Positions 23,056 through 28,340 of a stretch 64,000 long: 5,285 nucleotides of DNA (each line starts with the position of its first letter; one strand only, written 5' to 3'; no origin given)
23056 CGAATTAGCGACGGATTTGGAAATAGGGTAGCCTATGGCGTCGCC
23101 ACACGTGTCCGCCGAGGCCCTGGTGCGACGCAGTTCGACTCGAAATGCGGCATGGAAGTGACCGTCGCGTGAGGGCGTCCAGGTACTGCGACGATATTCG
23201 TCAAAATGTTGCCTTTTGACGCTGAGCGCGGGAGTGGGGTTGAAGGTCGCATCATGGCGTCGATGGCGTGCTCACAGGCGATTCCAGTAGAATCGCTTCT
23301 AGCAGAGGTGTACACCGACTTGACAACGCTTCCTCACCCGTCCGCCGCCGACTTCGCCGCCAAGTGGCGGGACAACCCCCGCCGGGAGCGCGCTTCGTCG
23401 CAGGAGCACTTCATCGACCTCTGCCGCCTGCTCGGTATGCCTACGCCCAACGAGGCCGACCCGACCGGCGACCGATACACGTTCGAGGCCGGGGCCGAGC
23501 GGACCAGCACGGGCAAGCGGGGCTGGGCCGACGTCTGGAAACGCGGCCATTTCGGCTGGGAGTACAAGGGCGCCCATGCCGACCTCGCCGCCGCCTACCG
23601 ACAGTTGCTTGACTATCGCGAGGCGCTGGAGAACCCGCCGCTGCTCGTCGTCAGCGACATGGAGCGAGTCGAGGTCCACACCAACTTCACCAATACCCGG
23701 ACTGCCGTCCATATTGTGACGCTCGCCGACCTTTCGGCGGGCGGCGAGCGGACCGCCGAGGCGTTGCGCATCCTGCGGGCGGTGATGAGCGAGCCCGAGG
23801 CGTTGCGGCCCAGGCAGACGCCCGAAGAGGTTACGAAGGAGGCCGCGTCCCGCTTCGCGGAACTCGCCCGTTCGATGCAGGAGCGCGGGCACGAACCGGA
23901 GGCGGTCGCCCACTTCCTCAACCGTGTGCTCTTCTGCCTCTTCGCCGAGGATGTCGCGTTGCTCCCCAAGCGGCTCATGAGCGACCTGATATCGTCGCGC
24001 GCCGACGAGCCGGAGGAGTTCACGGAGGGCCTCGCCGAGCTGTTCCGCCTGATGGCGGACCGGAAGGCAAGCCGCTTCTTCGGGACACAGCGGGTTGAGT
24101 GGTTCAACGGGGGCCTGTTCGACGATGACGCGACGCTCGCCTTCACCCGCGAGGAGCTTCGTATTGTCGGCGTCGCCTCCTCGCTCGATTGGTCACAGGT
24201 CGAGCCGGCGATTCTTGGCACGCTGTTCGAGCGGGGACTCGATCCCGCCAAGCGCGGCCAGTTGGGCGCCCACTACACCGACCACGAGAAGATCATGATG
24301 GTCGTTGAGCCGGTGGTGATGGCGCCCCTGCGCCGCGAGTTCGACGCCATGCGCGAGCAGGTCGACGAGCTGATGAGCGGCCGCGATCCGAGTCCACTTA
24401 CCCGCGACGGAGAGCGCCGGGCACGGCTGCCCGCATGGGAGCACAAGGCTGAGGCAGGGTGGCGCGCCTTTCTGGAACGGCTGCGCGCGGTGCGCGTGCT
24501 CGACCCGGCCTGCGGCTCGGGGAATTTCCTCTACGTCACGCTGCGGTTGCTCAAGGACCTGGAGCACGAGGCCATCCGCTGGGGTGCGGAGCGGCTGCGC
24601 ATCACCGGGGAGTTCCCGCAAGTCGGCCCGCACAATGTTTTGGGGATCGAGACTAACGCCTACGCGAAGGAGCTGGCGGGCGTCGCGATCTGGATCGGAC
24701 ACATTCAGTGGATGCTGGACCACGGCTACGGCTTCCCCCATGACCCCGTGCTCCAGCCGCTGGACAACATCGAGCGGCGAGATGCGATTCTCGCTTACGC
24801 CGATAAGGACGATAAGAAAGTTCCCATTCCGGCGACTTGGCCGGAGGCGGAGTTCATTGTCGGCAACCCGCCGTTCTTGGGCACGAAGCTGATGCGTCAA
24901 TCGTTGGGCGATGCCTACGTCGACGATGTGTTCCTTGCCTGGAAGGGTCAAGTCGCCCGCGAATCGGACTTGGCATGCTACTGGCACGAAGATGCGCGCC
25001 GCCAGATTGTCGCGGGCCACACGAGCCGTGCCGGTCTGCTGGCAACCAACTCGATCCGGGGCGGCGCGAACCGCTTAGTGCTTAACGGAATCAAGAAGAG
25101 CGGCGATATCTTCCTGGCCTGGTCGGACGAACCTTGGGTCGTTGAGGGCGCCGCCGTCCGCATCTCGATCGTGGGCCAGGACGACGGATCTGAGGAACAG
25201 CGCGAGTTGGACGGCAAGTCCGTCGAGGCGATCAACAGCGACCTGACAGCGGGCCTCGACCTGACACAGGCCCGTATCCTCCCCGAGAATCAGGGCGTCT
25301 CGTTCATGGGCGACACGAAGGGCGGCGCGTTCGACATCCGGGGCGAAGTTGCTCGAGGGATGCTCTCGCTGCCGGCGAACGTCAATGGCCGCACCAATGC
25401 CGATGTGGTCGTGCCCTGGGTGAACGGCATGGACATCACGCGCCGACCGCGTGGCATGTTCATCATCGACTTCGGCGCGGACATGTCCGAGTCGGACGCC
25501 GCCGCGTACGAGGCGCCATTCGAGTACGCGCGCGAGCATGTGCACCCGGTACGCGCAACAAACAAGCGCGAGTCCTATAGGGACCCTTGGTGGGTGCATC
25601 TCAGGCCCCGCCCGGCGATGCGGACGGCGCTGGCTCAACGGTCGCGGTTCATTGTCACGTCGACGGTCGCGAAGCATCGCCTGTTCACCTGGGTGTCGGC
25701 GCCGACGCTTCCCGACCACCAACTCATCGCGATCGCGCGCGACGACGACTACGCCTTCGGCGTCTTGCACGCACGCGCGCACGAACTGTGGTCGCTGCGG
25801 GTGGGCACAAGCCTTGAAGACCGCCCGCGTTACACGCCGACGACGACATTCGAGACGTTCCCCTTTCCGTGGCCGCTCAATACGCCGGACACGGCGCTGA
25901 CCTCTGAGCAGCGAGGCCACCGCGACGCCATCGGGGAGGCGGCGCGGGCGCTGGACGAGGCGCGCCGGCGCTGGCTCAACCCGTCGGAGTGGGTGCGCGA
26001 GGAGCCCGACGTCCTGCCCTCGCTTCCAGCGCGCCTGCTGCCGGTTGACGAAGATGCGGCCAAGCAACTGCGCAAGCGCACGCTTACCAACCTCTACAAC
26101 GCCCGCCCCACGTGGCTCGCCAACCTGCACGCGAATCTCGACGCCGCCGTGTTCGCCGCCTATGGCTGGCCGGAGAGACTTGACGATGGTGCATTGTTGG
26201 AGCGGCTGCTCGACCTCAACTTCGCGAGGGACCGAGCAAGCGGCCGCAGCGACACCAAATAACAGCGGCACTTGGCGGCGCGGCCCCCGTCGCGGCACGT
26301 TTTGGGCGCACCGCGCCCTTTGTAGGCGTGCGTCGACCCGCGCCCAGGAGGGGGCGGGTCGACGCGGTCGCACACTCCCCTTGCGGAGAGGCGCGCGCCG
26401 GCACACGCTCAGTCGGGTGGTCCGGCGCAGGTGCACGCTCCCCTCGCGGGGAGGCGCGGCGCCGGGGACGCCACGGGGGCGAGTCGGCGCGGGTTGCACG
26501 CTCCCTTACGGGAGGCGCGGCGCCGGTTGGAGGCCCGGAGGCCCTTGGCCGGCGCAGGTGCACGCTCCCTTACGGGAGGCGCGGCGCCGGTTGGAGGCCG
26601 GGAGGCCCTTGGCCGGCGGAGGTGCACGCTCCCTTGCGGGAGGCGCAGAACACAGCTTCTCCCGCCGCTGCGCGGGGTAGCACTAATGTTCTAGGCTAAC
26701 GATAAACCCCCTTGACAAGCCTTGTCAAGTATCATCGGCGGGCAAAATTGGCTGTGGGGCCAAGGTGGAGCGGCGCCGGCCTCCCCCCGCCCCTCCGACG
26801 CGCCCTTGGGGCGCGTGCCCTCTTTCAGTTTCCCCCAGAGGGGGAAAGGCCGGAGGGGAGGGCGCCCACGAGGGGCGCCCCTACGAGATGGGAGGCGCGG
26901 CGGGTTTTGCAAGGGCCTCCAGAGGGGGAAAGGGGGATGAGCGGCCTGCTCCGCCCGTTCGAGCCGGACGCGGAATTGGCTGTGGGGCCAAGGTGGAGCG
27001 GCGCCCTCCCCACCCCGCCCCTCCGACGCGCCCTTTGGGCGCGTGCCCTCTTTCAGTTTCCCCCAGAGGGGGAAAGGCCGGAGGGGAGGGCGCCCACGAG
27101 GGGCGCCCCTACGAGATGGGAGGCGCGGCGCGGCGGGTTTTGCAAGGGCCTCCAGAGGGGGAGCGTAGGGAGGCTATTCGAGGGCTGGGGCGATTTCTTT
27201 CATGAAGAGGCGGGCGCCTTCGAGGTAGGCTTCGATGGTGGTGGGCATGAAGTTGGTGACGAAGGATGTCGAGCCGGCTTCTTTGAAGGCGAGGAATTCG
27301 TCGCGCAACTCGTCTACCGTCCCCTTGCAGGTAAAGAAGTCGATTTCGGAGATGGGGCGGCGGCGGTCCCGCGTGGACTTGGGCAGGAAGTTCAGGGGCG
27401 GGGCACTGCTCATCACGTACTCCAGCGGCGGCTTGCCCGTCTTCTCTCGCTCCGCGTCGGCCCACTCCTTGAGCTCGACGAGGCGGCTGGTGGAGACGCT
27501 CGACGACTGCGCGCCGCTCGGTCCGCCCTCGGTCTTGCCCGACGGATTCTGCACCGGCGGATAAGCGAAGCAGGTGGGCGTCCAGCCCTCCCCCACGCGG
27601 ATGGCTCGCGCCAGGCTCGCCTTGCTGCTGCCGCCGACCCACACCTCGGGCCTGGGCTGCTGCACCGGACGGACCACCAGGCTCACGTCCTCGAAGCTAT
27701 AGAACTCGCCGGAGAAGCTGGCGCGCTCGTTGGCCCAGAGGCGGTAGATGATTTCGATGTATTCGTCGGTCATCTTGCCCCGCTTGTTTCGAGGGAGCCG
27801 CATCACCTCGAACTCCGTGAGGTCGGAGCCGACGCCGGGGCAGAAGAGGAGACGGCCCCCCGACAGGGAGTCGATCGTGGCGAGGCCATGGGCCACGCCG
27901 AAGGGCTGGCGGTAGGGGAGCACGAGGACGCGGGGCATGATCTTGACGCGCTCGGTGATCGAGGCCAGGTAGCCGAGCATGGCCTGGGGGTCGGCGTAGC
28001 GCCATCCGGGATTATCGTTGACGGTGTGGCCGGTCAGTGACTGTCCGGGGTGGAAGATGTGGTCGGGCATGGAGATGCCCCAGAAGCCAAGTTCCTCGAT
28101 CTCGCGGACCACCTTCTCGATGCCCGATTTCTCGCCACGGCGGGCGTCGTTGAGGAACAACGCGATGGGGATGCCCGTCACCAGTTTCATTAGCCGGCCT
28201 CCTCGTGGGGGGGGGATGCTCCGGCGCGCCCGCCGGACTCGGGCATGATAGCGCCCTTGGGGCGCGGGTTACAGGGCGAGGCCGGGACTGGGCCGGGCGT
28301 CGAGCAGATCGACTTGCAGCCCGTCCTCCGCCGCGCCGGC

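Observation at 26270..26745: Second, inverted copy of the same element: the two copies form ~500-bp inverted repeats bracketing ~22 kb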

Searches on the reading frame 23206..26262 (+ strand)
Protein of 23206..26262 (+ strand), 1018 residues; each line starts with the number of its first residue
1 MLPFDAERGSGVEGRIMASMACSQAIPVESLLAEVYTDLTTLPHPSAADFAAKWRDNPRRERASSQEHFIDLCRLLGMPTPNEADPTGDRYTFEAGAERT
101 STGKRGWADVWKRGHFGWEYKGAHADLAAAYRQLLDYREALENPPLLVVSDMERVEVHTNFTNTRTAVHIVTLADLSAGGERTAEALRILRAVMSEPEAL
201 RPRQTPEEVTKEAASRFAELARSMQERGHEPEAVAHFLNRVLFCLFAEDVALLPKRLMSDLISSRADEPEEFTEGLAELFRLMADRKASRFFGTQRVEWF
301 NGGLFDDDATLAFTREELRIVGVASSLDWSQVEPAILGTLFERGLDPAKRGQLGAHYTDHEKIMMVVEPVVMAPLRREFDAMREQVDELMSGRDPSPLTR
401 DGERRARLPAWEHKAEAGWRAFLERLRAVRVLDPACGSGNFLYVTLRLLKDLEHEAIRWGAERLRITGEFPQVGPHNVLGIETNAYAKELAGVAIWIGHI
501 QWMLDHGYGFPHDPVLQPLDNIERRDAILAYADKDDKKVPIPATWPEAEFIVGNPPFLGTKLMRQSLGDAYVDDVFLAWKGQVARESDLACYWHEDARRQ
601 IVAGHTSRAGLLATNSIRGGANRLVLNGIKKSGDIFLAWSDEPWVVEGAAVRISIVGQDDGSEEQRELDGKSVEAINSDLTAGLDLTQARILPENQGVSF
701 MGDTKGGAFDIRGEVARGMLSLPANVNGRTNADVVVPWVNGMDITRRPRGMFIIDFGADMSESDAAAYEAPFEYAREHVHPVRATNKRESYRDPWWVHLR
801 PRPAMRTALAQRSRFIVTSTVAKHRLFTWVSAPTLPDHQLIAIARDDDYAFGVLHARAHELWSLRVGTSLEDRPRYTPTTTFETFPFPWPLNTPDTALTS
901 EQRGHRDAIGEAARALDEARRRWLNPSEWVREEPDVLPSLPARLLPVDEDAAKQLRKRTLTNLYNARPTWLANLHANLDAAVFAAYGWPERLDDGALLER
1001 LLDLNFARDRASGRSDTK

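Call 14: search_protein_families(library=pfam, proteins=[window:23206-26262:+], max_evalue=0.01)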
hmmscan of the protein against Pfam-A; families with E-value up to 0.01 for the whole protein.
window:23206-26262:+ (1018 aa): 4 families
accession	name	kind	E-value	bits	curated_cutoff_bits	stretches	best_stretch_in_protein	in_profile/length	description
PF20473.4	MmeI_Mtase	-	2.6e-26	92.8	27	1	419-662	11-252/259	MmeI, DNA-methyltransferase domain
PF20465.4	MmeI_hel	-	1.5e-14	54.9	27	1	233-305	2-75/75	MmeI, helicase spacer domain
PF20464.3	MmeI_N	-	2.7e-11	44.5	27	1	46-226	2-180/181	MmeI, N-terminal domain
PF20466.3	MmeI_TRD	-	1.4e-07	31.5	27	1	815-888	128-205/207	MmeI, target recognition domain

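Call 57: find_encoding_contigs(protein=window:23206-26262:+, flank=5000, max_places=10)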
Protein window:23206-26262:+ (1018 aa): no gene with exactly this product is on record in the collection.

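Call 65: search_protein_families(library=padloc, proteins=[window:23206-26262:+], max_evalue=0.01)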
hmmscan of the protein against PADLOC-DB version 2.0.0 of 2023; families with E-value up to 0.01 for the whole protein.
window:23206-26262:+ (1018 aa): 27 families (the best 25 are shown)
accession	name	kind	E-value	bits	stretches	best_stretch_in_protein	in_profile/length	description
PDLC03627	REase_MTase_IIG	-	9.5e-288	955.5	1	47-1009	4-1025/1136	Type IIG restriction enzyme-methyltransferase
PDLC03599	REase_MTase_IIG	-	3.7e-108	360.7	3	418-888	339-843/959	Type IIG restriction enzyme-methyltransferase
PDLC03598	REase_MTase_IIG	-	6.4e-87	290.4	2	46-667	11-601/912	Type IIG restriction enzyme-methyltransferase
PDLC02643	DrmMI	-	2.7e-67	225.6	1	551-901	872-1209/1347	DrmMI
PDLC02646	DrmMI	-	2.8e-36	123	1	550-892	285-639/792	DrmMI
PDLC02644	DrmMI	-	1.4e-28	97.3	1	550-888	384-756/988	DrmMI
PDLC03618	REase_MTase_IIG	-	7.5e-22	74.5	1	550-888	868-1204/1429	Type IIG restriction enzyme-methyltransferase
PDLC02640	DrmMI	-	1.9e-18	63.6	1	607-908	548-864/1015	DrmMI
PDLC04134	mad2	-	1.4e-11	41.9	1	113-450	53-314/492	mads_2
PDLC02639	DrmMI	-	4.2e-08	29.9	1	545-757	580-798/803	DrmMI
PDLC03629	REase_MTase_IIG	-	4.3e-08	29.4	2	421-458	428-464/1182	Type IIG restriction enzyme-methyltransferase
PDLC02523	PglX|PglXI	-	1.7e-05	20.8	1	425-497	328-404/1428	PglX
PDLC02525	PglX|PglXI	-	2.8e-05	20.9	1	428-495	284-345/607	PglX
PDLC03601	REase_MTase_IIG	-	3.5e-05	19.8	1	332-500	357-531/1110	Type IIG restriction enzyme-methyltransferase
PDLC02538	PglX|PglXI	-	5e-05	20.9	1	421-497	50-126/309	PglX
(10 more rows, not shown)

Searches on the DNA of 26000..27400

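Call 12: search_rna_families(source=window, start=26000, end=27400, threshold=evalue, max_evalue=10)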
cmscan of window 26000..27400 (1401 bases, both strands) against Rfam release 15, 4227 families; matches with E-value up to 10: 12.
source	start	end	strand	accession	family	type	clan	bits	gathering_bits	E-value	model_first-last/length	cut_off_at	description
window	26585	26666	-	RF02564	naRNA4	Gene; sRNA;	-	27.6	59.5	0.016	1-77/77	no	Nucleoid-associated noncoding RNA 4 (CssrE)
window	27036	27096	+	RF02266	XIST_intron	Gene; lncRNA;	-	20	70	1.5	1-68/68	no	XIST 3' intron conserved motif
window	26329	26367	+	RF04248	MIR7486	Gene; miRNA;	-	18.9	67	3.6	1-87/87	no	MIR7486 microRNA precursor family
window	27020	27124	+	RF03448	mir-6131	Gene; miRNA;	-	18.2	66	2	1-105/105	no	mir-6131 microRNA precursor family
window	27004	27090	-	RF03698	mir-2861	Gene; miRNA;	-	18.2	89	6.5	1-82/82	no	mir-2861 microRNA precursor family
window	26781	26860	-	RF03698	mir-2861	Gene; miRNA;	-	17.8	89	8.4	1-82/82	no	mir-2861 microRNA precursor family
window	26815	26904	+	RF02945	Corio-PBP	Gene; sRNA;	-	16.4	63.5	7.6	1-74/74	no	Corio-PBP RNA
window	27000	27091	-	RF02795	Pab91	Gene; snRNA; snoRNA; HACA-box;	-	16.4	71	7.7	1-57/57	no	Pab91 RNA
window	26329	26366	+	RF01757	sbcD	Gene; sRNA;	-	15.8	40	2.6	114-150/155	no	sbcD RNA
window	27029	27062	-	RF01097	RF_site8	Cis-reg; frameshift_element;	-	15.7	43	9.6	1-52/52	no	Gag/pro ribosomal frameshift site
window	26859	26936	+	RF02151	MIMT1_1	Gene; lncRNA;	-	15.2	45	5.3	1-88/88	no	MER1 repeat containing imprinted transcript 1 conserved region 1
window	26778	26850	-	RF01762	whalefall-1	Gene; sRNA;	-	12.8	37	6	1-56/56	no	Whalefall-1 RNA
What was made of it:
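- Closest known: REP/BIME clusters and REP-derived RNAs. Same: There is a weak sub-threshold Rfam resemblance (call 12).
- There is a weak sub-threshold resemblance to the REP-derived naRNA4 (27.6 bits against a gathering score of 59.5; call 12).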

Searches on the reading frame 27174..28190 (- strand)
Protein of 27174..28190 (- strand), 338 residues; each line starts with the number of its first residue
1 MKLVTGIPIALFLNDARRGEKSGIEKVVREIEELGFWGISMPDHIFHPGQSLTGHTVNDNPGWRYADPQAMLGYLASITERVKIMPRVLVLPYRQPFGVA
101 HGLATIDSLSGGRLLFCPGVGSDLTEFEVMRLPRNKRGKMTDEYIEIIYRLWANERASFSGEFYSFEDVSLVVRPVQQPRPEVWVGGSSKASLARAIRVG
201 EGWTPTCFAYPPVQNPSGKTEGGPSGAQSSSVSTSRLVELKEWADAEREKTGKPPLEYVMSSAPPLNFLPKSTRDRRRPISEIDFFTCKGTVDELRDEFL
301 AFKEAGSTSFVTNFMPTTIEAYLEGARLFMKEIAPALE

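Call 14: search_protein_families(library=pfam, proteins=[window:27174-28190:-], max_evalue=0.01)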
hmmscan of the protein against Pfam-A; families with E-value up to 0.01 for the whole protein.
window:27174-28190:- (338 aa): 1 family
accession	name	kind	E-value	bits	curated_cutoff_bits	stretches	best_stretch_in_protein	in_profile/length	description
PF00296.26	Bac_luciferase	-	3.4e-40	138.8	27.9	1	23-207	24-192/314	Luciferase-like monooxygenase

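Call 56: find_encoding_contigs(protein=window:27174-28190:-, flank=5000, max_places=10)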
Protein window:27174-28190:- (338 aa): no gene with exactly this product is on record in the collection.
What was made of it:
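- Tried and rejected: Exact-protein look-ups of the MmeI-like and luciferase-like proteins, meant to sample copy B's neighbourhood in other strains, found neither on record (calls 56, 57).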
